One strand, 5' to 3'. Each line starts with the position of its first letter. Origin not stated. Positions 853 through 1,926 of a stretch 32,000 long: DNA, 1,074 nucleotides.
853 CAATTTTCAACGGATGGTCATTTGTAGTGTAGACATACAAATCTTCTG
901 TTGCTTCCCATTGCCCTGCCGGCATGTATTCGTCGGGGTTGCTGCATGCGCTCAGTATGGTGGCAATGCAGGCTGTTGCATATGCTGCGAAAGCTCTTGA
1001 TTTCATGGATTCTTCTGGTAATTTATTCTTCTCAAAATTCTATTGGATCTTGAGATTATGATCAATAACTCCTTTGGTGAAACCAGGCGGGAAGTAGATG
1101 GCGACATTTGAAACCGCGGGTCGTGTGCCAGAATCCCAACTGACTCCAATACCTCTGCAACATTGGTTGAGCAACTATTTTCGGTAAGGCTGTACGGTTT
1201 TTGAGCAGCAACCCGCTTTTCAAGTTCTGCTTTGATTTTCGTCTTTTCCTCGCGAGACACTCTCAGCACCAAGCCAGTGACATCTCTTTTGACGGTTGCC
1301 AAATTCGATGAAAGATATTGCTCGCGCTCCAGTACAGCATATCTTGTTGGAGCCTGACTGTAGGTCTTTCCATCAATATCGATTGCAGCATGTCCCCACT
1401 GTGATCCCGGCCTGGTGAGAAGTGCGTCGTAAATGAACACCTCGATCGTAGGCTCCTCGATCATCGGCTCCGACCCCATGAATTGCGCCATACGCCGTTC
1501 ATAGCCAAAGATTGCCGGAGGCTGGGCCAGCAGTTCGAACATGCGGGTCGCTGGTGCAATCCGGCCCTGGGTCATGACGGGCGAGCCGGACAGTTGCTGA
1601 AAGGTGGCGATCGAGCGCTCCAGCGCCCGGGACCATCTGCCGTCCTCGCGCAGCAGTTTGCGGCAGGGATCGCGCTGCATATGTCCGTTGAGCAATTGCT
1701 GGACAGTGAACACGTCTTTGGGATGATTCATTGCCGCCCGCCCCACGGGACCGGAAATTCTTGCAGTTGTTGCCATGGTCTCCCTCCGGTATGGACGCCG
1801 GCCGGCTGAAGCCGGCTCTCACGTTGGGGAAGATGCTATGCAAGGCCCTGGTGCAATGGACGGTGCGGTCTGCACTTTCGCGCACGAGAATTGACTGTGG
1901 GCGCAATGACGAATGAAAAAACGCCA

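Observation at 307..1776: Candidate undescribed toxin-immunity module: PG-binding / His-Cys permuted-papain-like protein coupled to two lipoproteins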

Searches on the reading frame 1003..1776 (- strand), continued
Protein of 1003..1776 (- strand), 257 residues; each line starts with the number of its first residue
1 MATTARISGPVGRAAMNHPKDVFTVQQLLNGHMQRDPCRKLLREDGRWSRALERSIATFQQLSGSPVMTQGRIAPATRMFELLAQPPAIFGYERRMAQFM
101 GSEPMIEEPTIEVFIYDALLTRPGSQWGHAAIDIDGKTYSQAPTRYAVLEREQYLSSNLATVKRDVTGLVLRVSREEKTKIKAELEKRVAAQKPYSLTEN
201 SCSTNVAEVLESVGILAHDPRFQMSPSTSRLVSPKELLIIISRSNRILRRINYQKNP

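Call 53: find_related_loci(query=A1, collection=genome_contigs, flank=10000)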
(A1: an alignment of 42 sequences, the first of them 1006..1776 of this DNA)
Query A1 (257 aa) in genome_contigs; peptide patterns used: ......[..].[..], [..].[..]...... (x = any residue, [..] = any of these).
133 stretches matched a pattern; 28 encode a relative of the query (tblastn E <= 1e-3); 28 distinct loci.
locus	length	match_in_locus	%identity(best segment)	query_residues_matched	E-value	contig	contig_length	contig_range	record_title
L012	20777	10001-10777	54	1-256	7e-90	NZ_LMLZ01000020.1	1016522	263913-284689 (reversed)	Acidovorax sp. Leaf78 contig_3, whole genome shotgun sequence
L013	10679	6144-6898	52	2-255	1e-66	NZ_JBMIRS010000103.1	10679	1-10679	Paracidovorax sp. MALMAid1276 k141_75, whole genome shotgun sequence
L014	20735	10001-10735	42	2-255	6e-48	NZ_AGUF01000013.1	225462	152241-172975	Achromobacter arsenitoxydans SY8 Contig00014, whole genome shotgun sequence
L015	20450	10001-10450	54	103-255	1e-45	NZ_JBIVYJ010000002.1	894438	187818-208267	Pandoraea sp. NPDC090278 NPDC090278_182_G11.ctg-0002, whole genome shotgun sequence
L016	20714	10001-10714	42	8-255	4e-44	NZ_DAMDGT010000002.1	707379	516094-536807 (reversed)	MAG: Achromobacter sp. isolate CTOTU50454 NODE_5_length_707379_cov_20.331125, whole genome shotgun sequence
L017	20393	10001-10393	57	124-257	7e-44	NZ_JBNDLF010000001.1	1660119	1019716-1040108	Variovorax sp. PvP013 Ga0500339_01, whole genome shotgun sequence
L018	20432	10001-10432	51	107-253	4e-42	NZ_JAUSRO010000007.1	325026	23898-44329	Variovorax ginsengisoli strain DS1607 Ga0466856_07, whole genome shotgun sequence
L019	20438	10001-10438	50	101-253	1e-41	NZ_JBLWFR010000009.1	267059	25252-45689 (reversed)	Noviherbaspirillum sp. ST9 ST-9_scaffold9, whole genome shotgun sequence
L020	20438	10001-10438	45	107-255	1e-37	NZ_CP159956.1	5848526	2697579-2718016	Hydrogenophaga sp. ANAO-22 chromosome, complete genome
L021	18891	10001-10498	42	105-255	1e-35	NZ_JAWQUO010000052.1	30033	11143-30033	Iodobacter sp. CM08 contig52, whole genome shotgun sequence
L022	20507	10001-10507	41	103-255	3e-35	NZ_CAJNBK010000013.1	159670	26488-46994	Paraburkholderia haematera strain LMG 31837 isolate LMG 31837, whole genome shotgun sequence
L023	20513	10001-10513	40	103-257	4e-35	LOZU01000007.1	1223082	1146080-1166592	Burkholderia pyrrocinia strain MSMB1755 MSMB1755_105, whole genome shotgun sequence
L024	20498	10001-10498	42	106-255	1e-34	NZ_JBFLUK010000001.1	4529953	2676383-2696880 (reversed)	Trinickia sp. NRRL B-1857 bc2045_tig00000001, whole genome shotgun sequence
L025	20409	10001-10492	41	106-253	4e-34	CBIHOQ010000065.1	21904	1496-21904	MAG TPA_asm: uncultured Burkholderiaceae bacterium isolate SRR18156212_maxbin2_2 genome assembly, contig: ERZ27336872.10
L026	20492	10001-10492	41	110-257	2e-34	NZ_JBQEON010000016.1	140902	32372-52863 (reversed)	Burkholderia sp. 22313 scaffold16, whole genome shotgun sequence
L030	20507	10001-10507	39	75-255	2e-30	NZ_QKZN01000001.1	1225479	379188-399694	Cupriavidus phytorum strain MLR2-44 Ga0215867_101, whole genome shotgun sequence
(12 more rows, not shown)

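Call 68: search_protein_families(library=pfam, proteins=[L009:6487-7038:+, L009:7008-7211:+, L003:9245-9997:+, L007:9474-9998:+, L021:9359-9898:+, L030:9459-9983:+, L015:9306-9902:+, L020:9040-9891:+, L017:9056-10396:+, P0042], max_evalue=0.01)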
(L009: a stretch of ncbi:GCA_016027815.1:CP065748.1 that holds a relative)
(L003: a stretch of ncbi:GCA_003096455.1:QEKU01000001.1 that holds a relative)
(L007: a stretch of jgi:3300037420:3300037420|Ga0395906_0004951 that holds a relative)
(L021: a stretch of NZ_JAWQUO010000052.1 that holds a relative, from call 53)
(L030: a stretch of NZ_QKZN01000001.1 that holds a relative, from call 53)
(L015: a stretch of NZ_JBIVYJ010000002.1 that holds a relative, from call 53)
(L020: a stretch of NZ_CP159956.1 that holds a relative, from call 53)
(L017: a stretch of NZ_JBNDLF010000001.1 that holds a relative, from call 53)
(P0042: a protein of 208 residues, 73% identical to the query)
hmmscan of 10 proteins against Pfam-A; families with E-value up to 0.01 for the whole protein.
L009:6487-7038:+ (183 aa): 0 families

L009:7008-7211:+ (67 aa): 0 families

L003:9245-9997:+ (250 aa): 2 families
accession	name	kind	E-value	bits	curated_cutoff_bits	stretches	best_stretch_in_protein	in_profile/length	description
PF01435.24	Peptidase_M48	-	9.7e-26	91.2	20.3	1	95-246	28-183/186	Peptidase family M48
PF01346.23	FKBP_N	-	0.0024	19.1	22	0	125-206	2-80/97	Domain amino terminal to FKBP-type peptidyl-prolyl isomerase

L007:9474-9998:+ (174 aa): 1 family
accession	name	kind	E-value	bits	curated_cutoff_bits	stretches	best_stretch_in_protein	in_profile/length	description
PF05488.18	PAAR_motif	-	2.5e-28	98.5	27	1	9-80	2-70/70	PAAR motif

L021:9359-9898:+ (179 aa): 1 family
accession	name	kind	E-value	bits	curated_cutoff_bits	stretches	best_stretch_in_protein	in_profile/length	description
PF05488.18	PAAR_motif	-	5.3e-26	91.1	27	1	7-79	1-70/70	PAAR motif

L030:9459-9983:+ (174 aa): 1 family
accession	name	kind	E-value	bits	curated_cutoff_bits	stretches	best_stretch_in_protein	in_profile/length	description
PF05488.18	PAAR_motif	-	5.4e-23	81.4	27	1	9-78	2-69/70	PAAR motif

L015:9306-9902:+ (198 aa): 0 families

L020:9040-9891:+ (283 aa): 1 family
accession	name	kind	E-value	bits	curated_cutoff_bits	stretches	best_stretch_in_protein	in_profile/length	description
PF05488.18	PAAR_motif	-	1.6e-18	67.1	27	1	132-206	1-70/70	PAAR motif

L017:9056-10396:+ (446 aa): 0 families

P0042 (208 aa): 1 family
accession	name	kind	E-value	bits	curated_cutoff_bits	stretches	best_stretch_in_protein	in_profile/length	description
PF01471.23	PG_binding_1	-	0.00059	20.4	23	1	5-52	3-45/57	Putative peptidoglycan binding domain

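Call 73: find_encoding_contigs(protein=P0042, flank=5000, max_places=2)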
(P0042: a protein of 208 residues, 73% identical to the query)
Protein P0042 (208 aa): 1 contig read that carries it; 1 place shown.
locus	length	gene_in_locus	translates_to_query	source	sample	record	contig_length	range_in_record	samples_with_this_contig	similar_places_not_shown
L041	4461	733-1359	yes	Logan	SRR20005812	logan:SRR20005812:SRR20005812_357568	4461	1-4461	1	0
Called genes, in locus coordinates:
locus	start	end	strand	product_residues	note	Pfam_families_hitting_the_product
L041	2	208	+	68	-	?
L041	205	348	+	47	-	-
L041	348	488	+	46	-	-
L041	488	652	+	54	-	-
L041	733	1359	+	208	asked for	-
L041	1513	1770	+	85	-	-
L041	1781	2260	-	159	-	-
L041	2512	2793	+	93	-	-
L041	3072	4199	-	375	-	PF13588:HSDR_N_2, PF04313:HSDR_N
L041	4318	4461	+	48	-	?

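Call 75: find_encoding_contigs(protein=P0078, flank=8000, max_places=1)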
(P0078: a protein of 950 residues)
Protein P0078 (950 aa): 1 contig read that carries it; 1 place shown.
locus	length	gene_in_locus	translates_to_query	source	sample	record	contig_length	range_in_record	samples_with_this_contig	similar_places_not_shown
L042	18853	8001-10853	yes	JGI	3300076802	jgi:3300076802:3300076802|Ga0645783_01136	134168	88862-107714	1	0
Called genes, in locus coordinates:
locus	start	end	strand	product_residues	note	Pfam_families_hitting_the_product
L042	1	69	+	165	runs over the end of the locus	PF01820:Dala_Dala_lig_N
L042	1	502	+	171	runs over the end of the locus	PF02786:CPSase_L_D2 (weak), PF07478:Dala_Dala_lig_C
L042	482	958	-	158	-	-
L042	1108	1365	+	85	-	PF03799:FtsQ_DivIB_C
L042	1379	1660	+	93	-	PF14450:FtsA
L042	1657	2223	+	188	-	PF02491:SHS2_FTSA, PF11104:PilM_2 (weak), PF06277:EutA, PF06723:MreB_Mbl (weak), PF14450:FtsA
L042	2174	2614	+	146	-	PF14450:FtsA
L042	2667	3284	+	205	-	PF00091:Tubulin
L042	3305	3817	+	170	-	PF12327:FtsZ_C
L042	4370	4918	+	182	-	PF11617:Cu-binding_MopE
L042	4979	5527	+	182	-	PF20148:DUF6531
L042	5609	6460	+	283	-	PF08281:Sigma70_r4_2 (faint)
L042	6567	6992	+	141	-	PF22483:Mu-transpos_C_2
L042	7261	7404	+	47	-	-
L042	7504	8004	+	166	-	PF01695:IstB_IS21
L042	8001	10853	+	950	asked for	PF05593:RHS_repeat (faint), PF25023:TEN_YD-shell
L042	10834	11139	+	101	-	-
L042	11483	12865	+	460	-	PF25023:TEN_YD-shell, PF05593:RHS_repeat (faint)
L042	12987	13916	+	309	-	PF01797:Y1_Tnp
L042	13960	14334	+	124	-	-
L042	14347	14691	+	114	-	-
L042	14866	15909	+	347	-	-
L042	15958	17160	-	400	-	PF01941:AdoMet_Synthase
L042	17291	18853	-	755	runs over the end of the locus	PF13491:FtsK_4TM, PF17854:FtsK_alpha, PF01580:FtsK_SpoIIIE, PF09397:FtsK_gamma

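Call 76: search_protein_families(library=pfam, alignment_id=A1, max_evalue=1)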
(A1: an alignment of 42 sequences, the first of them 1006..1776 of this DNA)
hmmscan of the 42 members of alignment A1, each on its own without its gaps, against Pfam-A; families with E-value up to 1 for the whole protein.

A. member 1, window:1006-1776:- (257 aa): 3 families
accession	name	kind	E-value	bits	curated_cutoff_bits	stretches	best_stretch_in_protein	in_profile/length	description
PF13387.12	Lnb_N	-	0.00024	21.2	22.2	1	142-227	77-166/175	Lnb N-terminal periplasmic domain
PF09420.15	Nop16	-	0.15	12.5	25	1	149-212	85-151/210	Ribosome biogenesis protein Nop16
PF01471.23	PG_binding_1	-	0.24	12.1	23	1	20-66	3-44/57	Putative peptidoglycan binding domain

B. families by the number of members that match (of 42 scanned): 22 families
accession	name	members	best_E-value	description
PF13387.12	Lnb_N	39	1e-08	Lnb N-terminal periplasmic domain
PF01471.23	PG_binding_1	17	5.8e-06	Putative peptidoglycan binding domain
PF18784.6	CRM1_repeat_2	3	0.051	CRM1 / Exportin repeat 2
PF19940.4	DUF6402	1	4.2e-21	Family of unknown function (DUF6402)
PF10826.14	DUF2551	1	0.07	Protein of unknown function (DUF2551)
PF18471.6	Ribosomal_L27_C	1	0.073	Ribosomal L27 protein C-terminal domain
PF15941.10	FidL_like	1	0.083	FidL-like putative membrane protein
PF05618.17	Zn_protease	1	0.09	Putative ATP-dependent zinc protease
PF11999.13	Ice_binding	1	0.091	Ice-binding-like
PF17428.7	DUF5412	1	0.092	Family of unknown function (DUF5412)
PF17018.10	MICSWaP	1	0.11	Spore wall protein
PF22782.1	SDE2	1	0.11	Splicing regulator SDE2, SDE2 domain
PF05608.18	RTE1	1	0.11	RTE1-like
PF21785.3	Bflower_2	1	0.13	5-fold beta-flower protein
PF24183.1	DUF7412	1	0.14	Family of unknown function (DUF7412)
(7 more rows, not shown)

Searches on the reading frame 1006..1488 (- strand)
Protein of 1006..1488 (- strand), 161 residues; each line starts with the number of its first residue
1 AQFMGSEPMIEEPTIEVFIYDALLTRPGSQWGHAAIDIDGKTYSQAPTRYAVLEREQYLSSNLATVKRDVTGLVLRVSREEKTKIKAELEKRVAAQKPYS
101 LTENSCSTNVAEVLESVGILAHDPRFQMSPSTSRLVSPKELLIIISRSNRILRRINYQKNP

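Call 85: find_homologous_proteins(query=A4, max_evalue=0.001)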
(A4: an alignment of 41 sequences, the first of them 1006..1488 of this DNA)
Query A4 (41 sequences) (161 aa, profile of the alignment): 82 proteins with E <= 0.001 among 7479 candidates.
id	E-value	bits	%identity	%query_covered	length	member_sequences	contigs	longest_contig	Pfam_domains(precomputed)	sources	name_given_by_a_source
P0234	1.5e-67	245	52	91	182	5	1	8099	-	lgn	-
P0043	4.0e-66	240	51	91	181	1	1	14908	-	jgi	jgi:hypothetical protein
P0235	2.0e-65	238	55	94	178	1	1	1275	-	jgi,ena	-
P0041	7.5e-65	236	48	93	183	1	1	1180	-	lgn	-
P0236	1.5e-64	235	42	93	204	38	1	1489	-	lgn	-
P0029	1.6e-64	235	58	93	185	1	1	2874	PF13387.13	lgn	-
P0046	1.7e-64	235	50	91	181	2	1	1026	-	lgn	-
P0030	2.1e-64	235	56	89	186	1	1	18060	-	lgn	-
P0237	9.8e-64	233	51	93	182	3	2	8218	-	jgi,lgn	-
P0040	1.2e-63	232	51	91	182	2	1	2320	-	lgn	-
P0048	1.7e-63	232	45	94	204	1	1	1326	-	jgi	jgi:hypothetical protein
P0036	1.8e-62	228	54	91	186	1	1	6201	PF13387.13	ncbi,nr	ncbi:MAG: hypothetical protein JWQ88_971 [Rhodoferax sp.]|nr:hypothetical protein [Rhodoferax sp.]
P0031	1.4e-61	225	58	92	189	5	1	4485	-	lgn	-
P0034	9.3e-61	223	53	99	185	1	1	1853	-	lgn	-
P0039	1.2e-60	222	50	93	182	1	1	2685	-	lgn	-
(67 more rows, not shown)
